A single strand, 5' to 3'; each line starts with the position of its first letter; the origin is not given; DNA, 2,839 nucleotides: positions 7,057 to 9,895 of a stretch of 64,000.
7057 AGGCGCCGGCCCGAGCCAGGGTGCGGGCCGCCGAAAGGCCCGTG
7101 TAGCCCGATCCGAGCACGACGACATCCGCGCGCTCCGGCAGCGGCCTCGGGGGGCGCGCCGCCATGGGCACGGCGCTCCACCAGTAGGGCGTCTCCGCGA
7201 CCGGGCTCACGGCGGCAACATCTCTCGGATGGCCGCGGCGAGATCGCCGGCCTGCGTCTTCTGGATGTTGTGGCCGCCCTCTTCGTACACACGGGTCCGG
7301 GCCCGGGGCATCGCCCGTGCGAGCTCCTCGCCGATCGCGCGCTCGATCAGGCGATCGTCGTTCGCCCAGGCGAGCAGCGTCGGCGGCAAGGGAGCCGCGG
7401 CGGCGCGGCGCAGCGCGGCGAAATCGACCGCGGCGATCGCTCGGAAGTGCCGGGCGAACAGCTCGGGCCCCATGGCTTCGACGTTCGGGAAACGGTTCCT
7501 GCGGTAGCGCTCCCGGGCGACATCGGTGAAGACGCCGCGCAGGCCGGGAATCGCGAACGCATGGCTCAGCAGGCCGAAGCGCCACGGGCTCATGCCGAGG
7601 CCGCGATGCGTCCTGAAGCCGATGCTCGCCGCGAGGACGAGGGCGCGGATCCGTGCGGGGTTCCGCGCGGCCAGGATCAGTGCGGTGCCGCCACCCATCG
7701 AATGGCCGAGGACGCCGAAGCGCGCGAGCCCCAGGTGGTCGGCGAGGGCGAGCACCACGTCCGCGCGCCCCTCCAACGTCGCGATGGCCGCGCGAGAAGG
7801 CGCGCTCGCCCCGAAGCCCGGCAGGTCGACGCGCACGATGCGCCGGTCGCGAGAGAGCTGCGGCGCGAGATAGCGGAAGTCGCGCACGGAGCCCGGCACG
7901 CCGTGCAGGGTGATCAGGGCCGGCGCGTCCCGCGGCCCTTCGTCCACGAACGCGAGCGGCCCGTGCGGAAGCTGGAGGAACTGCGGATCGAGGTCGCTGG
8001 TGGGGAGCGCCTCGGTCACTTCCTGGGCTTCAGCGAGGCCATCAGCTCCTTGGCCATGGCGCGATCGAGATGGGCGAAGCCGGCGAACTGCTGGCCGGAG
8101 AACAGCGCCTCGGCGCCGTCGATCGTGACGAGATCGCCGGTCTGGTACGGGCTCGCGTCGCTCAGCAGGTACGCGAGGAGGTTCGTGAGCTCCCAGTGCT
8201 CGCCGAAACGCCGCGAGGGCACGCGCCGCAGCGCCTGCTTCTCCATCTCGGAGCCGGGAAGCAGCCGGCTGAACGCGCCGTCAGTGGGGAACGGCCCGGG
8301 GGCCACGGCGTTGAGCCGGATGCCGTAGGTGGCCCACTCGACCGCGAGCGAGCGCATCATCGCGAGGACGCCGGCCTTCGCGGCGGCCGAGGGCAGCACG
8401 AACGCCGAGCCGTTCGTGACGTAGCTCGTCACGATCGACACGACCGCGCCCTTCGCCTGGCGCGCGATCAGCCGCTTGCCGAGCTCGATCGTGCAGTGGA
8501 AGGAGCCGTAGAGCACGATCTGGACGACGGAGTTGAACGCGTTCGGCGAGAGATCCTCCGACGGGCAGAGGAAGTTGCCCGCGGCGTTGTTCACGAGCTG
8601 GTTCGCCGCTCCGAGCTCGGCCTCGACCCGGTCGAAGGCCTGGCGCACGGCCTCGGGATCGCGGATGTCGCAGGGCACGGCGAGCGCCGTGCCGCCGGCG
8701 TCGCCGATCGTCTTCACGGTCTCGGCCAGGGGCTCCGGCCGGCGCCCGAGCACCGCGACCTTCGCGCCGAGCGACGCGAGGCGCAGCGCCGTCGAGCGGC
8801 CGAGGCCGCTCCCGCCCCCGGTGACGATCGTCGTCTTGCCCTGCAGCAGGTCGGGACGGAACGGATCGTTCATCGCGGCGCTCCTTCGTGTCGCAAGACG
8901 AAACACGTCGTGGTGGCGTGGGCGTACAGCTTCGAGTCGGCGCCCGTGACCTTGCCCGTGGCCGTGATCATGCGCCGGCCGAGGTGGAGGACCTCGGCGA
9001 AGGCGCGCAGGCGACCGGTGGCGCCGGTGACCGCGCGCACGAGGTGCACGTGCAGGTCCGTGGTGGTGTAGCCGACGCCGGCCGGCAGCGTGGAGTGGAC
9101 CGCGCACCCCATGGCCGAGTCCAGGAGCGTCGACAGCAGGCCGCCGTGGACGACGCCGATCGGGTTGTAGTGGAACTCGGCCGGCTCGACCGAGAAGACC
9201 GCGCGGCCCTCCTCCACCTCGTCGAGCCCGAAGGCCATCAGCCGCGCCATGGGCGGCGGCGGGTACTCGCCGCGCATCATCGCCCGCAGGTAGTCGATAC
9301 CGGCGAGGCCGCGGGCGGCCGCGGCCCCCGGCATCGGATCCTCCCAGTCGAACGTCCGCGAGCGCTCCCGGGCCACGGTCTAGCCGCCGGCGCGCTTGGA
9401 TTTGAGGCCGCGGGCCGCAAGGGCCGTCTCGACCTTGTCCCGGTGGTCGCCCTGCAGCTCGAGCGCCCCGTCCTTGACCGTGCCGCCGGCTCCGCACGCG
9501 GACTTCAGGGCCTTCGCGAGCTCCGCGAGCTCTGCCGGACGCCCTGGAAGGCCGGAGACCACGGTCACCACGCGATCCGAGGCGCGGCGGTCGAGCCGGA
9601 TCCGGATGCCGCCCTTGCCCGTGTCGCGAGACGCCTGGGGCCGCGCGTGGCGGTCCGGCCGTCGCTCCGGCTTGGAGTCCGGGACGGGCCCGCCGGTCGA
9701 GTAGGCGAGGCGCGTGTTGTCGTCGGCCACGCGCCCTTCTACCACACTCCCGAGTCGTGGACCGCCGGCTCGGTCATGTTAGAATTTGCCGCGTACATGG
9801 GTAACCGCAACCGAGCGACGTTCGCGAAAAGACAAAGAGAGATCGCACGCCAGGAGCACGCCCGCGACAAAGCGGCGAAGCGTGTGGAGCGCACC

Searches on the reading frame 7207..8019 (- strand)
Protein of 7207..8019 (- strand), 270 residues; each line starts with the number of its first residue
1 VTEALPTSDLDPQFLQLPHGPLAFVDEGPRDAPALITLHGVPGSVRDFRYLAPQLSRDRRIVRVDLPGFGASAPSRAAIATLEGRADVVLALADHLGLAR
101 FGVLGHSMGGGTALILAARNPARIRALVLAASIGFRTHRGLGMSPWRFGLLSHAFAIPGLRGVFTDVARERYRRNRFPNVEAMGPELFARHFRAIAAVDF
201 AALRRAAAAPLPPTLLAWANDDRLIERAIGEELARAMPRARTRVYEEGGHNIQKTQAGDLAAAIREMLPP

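Call 62: search_protein_families(library=pfam, proteins=[window:7207-8019:-], max_evalue=0.0001)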
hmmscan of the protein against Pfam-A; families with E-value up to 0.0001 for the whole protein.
window:7207-8019:- (270 aa): 6 families
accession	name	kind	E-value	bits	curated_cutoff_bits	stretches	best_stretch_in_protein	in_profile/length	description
PF00561.26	Abhydrolase_1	-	2.2e-29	103.3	25.8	1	33-254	1-242/245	alpha/beta hydrolase fold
PF12697.13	Abhydrolase_6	-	3.4e-19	70.8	26.3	1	36-262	2-216/217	Alpha/beta hydrolase family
PF12146.15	Hydrolase_4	-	2.9e-17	63.2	27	1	34-252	6-234/239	Serine aminopeptidase, S33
PF06342.18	DUF1057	-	2.5e-13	50.2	21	1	34-142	37-145/297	Alpha/beta hydrolase of unknown function (DUF1057)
PF00975.26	Thioesterase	-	1e-05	26.3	26.4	1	35-119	3-86/226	Thioesterase domain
PF12740.14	PETase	-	4e-05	23.6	28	1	75-129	103-154/263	PET hydrolase-like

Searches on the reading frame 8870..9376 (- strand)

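Call 62: search_protein_families(library=pfam, proteins=[window:8870-9376:-], max_evalue=0.0001)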
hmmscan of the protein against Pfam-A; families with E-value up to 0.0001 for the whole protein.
window:8870-9376:- (168 aa): 3 families
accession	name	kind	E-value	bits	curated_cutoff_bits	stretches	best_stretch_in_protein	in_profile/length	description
PF03061.28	4HBT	-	6.4e-11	42.9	20.6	1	74-149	2-76/79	Thioesterase superfamily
PF14539.12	DUF4442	-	8e-06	26.5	25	1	51-131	23-100/132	Domain of unknown function (DUF4442)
PF13622.12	4HBT_3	-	2.7e-05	24.8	24.3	1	71-157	6-81/83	Acyl-CoA thioesterase N-terminal domain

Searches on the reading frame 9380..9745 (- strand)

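Call 62: search_protein_families(library=pfam, proteins=[window:9380-9745:-], max_evalue=0.0001)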
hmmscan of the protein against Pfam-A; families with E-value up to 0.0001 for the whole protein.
window:9380-9745:- (121 aa): 1 family
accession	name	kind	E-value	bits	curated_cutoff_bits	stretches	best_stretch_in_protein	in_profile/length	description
PF01253.27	SUI1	-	3.5e-19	69.5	25.5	1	45-114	3-76/77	Translation initiation factor SUI1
